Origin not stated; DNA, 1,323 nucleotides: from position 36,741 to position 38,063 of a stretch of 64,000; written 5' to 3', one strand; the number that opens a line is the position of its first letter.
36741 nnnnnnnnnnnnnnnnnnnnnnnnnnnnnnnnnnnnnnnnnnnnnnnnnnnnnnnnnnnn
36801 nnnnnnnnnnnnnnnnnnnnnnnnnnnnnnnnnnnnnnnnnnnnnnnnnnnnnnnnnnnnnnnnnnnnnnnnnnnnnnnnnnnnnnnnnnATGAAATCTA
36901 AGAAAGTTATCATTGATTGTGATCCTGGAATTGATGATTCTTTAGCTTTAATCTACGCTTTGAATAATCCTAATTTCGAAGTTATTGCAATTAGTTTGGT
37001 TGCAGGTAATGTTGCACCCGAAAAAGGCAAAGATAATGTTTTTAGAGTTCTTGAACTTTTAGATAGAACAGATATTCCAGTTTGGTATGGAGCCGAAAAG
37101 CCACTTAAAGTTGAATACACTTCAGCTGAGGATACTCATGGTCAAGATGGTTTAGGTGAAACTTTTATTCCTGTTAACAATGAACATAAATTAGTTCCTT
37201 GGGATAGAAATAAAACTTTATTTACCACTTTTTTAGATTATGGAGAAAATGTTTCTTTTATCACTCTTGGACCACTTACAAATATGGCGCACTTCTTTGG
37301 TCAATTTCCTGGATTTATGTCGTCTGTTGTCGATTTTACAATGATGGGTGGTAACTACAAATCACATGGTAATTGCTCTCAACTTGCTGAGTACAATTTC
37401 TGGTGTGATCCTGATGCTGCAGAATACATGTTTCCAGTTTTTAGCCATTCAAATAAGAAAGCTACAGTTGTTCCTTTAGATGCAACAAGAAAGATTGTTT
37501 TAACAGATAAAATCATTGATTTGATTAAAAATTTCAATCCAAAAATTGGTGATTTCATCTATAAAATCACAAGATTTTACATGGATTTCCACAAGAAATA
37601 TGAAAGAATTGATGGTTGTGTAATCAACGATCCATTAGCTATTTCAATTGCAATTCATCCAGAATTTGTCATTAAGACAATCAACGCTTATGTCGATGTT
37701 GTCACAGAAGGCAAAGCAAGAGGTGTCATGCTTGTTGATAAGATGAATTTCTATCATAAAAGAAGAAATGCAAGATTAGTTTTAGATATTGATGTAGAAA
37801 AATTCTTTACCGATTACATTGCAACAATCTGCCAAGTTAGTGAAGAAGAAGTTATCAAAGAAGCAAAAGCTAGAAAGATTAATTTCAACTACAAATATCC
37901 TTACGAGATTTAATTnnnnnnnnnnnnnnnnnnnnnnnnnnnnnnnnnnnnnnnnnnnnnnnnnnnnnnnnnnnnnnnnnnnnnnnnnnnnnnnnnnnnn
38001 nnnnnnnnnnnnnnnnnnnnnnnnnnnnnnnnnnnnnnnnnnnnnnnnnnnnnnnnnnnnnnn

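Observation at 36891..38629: Candidate queuosine/queuine salvage pair (IUNH-like nucleoside hydrolase + radical-SAM-like protein) fused onto tgt-queA-queH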

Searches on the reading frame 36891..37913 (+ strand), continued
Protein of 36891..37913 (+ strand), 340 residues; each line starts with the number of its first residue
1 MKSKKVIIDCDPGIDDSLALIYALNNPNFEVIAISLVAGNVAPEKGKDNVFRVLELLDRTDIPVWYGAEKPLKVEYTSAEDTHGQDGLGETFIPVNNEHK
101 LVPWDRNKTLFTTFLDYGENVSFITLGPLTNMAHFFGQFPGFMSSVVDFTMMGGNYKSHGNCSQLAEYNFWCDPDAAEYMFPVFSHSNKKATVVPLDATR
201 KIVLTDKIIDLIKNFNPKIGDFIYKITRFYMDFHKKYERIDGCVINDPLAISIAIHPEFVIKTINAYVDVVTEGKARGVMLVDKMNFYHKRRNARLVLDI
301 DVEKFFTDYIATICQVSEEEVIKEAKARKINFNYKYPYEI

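Call 38: find_encoding_contigs(protein=P0157, flank=4000, max_places=2)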
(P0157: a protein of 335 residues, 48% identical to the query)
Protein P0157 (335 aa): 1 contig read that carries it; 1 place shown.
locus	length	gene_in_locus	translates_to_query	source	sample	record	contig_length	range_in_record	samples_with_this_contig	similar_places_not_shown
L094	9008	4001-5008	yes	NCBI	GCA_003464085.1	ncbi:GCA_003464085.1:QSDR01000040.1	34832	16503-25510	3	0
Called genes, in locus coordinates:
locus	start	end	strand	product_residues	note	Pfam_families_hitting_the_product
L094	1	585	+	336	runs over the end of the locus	PF14057:GGGtGRT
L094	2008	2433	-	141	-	PF02493:MORN (weak)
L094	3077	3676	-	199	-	-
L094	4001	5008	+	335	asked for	PF01156:IU_nuc_hydro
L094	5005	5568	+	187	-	PF12822:ECF_trnsprt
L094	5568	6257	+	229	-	-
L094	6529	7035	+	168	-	PF02293:AmiS_UreI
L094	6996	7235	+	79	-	-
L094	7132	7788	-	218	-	-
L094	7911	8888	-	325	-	PF20434:BD-FAE (weak), PF07859:Abhydrolase_3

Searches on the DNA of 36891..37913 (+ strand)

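Call 40: search_rna_families(sources=[L050, L090, L092, L093, L094, L081, L082, L085, L028], threshold=gathering)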
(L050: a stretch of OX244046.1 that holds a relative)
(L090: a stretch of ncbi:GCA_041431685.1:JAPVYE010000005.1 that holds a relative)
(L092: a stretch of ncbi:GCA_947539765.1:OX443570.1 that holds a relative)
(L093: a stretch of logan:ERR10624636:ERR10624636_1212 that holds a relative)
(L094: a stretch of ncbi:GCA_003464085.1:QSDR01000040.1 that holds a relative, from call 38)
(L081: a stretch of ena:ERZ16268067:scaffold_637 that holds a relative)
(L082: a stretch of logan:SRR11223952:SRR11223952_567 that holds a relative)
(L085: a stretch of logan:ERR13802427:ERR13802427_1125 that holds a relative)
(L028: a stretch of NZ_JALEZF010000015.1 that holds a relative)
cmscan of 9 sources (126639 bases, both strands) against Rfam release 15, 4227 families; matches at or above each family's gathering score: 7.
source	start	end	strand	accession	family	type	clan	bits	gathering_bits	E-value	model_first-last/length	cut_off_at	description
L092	6514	6644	+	RF00050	FMN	Cis-reg; riboswitch;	-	117.6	66.2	1.8e-26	1-138/138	no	FMN riboswitch aptamer (RFN element)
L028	8188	8232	+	RF00522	PreQ1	Cis-reg; riboswitch;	-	57.7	39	7.9e-09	1-45/45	no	PreQ1 (pre queuosine) riboswitch aptamer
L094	3843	3887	+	RF00522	PreQ1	Cis-reg; riboswitch;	-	55.6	39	2.7e-08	1-45/45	no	PreQ1 (pre queuosine) riboswitch aptamer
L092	3934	3978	+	RF00522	PreQ1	Cis-reg; riboswitch;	-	49.5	39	9.6e-07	1-45/45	no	PreQ1 (pre queuosine) riboswitch aptamer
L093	102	146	+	RF00522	PreQ1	Cis-reg; riboswitch;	-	49.5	39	9.6e-07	1-45/45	no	PreQ1 (pre queuosine) riboswitch aptamer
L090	3836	3880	+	RF00522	PreQ1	Cis-reg; riboswitch;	-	48.2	39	2e-06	1-45/45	no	PreQ1 (pre queuosine) riboswitch aptamer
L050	8315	8358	+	RF00522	PreQ1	Cis-reg; riboswitch;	-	43.2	39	3.8e-05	1-45/45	no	PreQ1 (pre queuosine) riboswitch aptamer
